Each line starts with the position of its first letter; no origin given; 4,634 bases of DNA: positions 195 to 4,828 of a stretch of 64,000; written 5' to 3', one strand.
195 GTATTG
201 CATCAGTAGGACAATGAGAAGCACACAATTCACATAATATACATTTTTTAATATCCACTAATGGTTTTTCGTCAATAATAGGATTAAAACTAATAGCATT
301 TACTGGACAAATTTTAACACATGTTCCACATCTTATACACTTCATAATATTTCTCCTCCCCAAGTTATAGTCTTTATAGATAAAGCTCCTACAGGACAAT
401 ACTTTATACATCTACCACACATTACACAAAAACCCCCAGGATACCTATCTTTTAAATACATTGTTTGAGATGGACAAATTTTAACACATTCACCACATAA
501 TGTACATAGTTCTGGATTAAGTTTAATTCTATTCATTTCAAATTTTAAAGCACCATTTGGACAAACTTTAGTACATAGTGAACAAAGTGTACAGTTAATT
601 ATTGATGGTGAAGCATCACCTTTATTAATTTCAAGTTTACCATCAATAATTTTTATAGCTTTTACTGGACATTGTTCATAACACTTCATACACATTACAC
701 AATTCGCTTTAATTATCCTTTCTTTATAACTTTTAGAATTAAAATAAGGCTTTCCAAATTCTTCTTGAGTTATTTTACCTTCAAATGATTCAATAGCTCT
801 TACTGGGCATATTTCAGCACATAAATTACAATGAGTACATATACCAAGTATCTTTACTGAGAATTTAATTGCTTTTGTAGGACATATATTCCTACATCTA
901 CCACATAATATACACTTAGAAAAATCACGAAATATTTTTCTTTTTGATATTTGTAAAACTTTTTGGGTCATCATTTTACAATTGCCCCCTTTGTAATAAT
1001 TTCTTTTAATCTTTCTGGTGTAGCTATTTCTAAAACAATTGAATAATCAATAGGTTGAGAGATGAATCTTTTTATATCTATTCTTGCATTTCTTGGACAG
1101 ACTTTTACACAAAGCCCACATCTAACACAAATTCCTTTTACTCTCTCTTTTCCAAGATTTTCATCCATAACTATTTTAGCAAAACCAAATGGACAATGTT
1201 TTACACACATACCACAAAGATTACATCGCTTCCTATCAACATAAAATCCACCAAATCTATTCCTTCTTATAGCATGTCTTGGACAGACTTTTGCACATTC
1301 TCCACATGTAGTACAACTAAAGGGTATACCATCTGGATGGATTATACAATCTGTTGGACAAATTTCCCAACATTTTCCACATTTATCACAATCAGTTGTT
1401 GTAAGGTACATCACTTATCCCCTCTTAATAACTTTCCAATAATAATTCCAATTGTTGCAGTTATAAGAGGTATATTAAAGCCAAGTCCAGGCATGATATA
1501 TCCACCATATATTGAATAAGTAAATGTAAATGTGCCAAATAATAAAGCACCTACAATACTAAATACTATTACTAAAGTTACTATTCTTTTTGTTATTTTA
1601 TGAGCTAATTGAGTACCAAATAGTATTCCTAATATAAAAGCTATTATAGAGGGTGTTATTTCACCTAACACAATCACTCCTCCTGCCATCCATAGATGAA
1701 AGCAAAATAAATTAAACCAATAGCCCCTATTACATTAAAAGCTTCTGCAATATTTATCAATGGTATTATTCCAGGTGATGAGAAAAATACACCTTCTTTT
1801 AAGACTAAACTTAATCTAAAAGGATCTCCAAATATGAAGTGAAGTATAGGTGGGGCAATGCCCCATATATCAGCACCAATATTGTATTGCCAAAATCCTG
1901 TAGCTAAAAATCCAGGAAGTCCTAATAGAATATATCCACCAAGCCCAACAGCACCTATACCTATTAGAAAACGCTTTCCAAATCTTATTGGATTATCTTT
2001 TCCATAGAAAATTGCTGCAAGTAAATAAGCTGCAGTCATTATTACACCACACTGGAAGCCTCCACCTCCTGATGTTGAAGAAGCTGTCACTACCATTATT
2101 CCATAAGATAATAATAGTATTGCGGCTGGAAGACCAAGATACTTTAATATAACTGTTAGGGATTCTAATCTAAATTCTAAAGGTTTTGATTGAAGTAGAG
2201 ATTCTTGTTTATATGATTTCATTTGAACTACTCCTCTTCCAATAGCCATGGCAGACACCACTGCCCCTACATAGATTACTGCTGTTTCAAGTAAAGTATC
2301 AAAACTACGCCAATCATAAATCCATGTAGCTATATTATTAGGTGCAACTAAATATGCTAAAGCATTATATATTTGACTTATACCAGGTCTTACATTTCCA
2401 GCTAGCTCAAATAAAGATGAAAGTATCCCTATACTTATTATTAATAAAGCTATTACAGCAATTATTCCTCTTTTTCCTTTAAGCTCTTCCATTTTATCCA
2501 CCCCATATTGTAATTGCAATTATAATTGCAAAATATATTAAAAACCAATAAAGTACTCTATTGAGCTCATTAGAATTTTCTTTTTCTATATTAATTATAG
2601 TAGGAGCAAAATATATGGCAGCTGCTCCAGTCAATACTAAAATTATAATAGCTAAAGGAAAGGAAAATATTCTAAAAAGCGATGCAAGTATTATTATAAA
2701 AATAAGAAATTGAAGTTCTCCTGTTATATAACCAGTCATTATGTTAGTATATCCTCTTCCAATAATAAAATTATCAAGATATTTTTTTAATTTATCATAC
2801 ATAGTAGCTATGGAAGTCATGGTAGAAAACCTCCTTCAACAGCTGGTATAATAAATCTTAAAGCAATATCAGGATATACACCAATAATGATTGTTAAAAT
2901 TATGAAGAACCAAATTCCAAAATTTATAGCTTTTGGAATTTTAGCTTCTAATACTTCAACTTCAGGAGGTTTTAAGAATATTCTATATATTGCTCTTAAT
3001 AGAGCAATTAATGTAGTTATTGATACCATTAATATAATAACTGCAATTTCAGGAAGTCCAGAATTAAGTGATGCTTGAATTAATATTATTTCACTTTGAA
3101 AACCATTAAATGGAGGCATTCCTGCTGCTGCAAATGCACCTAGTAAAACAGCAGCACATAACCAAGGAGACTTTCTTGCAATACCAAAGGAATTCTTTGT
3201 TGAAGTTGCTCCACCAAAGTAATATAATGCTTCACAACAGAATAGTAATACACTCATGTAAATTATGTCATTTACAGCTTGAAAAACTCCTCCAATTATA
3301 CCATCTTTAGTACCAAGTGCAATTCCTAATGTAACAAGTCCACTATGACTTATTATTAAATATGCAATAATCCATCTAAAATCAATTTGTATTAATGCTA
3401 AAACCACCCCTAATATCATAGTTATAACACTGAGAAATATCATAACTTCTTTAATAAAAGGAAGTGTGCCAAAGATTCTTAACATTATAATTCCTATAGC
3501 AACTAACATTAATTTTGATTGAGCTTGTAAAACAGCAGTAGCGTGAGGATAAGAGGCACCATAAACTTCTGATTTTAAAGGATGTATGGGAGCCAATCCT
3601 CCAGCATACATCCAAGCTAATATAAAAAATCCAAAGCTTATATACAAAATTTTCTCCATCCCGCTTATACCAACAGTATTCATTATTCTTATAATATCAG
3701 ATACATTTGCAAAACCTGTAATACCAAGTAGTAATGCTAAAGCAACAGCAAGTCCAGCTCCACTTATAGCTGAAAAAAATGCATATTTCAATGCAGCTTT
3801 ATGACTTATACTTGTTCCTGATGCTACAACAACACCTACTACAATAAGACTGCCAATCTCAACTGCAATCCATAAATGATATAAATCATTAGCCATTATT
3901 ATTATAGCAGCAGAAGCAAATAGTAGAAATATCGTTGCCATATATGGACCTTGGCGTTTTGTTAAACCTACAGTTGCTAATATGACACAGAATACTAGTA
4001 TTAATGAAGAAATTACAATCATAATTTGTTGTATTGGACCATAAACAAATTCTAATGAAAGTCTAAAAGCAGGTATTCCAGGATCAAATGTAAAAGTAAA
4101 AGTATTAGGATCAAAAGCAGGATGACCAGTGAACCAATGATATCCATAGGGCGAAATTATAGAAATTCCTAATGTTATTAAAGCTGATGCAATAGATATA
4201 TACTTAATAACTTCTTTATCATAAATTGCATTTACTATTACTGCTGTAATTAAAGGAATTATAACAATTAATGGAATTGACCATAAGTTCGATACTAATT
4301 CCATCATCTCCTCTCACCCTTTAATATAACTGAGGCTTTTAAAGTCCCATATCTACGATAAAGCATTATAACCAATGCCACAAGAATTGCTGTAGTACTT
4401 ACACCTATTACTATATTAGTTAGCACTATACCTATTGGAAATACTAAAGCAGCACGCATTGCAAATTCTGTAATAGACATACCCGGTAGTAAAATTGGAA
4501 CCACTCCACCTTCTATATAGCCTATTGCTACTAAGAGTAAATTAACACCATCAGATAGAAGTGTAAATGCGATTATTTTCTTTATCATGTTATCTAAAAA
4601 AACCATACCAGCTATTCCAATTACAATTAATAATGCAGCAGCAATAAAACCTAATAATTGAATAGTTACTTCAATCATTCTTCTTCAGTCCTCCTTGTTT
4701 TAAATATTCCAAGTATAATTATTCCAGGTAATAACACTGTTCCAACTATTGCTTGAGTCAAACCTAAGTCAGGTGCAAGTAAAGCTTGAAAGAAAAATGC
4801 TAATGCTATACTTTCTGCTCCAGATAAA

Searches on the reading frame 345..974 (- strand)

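Call 67: search_protein_families(library=pfam, max_evalue=0.00001, proteins=[window:345-974:-])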
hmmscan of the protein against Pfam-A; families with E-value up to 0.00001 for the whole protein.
window:345-974:- (210 aa): 14 families
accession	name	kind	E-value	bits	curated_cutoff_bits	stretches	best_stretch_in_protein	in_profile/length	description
PF00037.32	Fer4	-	2.1e-35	119.6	21.1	2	16-37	3-24/24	4Fe-4S binding domain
PF12838.12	Fer4_7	-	3.5e-27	95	27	3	127-170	1-51/52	4Fe-4S dicluster domain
PF13484.11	Fer4_16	-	6.7e-24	84.9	30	0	46-71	2-27/66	4Fe-4S double cluster binding domain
PF12837.12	Fer4_6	-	1.4e-23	82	25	0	153-170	5-22/24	4Fe-4S binding domain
PF13187.11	Fer4_9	-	7.5e-23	80.8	27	3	91-142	1-51/52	4Fe-4S dicluster domain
PF13237.11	Fer4_10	-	3.3e-22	78.6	25.5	3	43-103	6-53/53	4Fe-4S dicluster domain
PF12797.12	Fer4_2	-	7.3e-20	69.9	24.5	0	13-33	2-22/22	4Fe-4S binding domain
PF12798.12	Fer4_3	-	1.2e-18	66.7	27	0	183-197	1-15/15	4Fe-4S binding domain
PF13183.11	Fer4_8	-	2.2e-18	67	27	1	45-105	4-67/68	4Fe-4S dicluster domain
PF12800.12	Fer4_4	-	4.5e-16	58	24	0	154-168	1-15/17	4Fe-4S binding domain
PF14697.11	Fer4_21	-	2e-15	57.1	35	1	87-142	3-56/59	4Fe-4S dicluster domain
PF25160.1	LdpA_Fe-S-bd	-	4.6e-13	49.2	27.6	0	134-172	9-43/49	LdpA Fe-S cluster-binding domain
PF13534.11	Fer4_17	-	1.1e-11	45.5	22.2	0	16-33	41-58/61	4Fe-4S dicluster domain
PF13746.11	Fer4_18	-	1.4e-06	28.9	27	0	76-112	45-80/114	4Fe-4S dicluster domain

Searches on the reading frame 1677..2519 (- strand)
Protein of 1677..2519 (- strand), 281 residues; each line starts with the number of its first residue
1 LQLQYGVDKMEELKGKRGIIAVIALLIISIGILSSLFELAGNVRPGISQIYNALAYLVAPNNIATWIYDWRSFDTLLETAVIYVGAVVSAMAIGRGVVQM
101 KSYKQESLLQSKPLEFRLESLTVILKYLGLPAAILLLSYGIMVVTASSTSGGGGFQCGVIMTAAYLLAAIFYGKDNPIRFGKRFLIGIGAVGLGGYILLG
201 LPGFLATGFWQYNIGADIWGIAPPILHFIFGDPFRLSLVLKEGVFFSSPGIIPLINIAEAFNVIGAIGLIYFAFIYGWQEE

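Call 67: search_protein_families(library=pfam, max_evalue=0.00001, proteins=[window:1677-2519:-])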
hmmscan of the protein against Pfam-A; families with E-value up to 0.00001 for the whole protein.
window:1677-2519:- (281 aa): 1 family
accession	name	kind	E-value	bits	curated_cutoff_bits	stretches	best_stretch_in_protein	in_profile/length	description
PF04039.18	MnhB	-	6.3e-07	30.1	22.5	1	131-267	8-125/127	Domain related to MnhB subunit of Na+/H+ antiporter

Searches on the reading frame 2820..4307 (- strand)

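Call 67: search_protein_families(library=pfam, max_evalue=0.00001, proteins=[window:2820-4307:-])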
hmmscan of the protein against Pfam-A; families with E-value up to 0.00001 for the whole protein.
window:2820-4307:- (496 aa): 1 family
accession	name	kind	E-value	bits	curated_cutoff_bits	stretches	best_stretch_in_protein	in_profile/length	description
PF00361.26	Proton_antipo_M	-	9.9e-28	97.6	21.5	1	139-428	1-290/294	NADH:quinone oxidoreductase/Mrp antiporter, TM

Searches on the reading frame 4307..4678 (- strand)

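Call 67: search_protein_families(library=pfam, max_evalue=0.00001, proteins=[window:4307-4678:-])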
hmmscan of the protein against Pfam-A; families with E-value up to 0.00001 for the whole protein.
window:4307-4678:- (124 aa): 1 family
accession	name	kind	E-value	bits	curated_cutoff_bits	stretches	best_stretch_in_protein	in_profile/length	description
PF00420.29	Oxidored_q2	-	1.6e-15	57.1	26.1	1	12-117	4-89/95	NADH-ubiquinone/plastoquinone oxidoreductase chain 4L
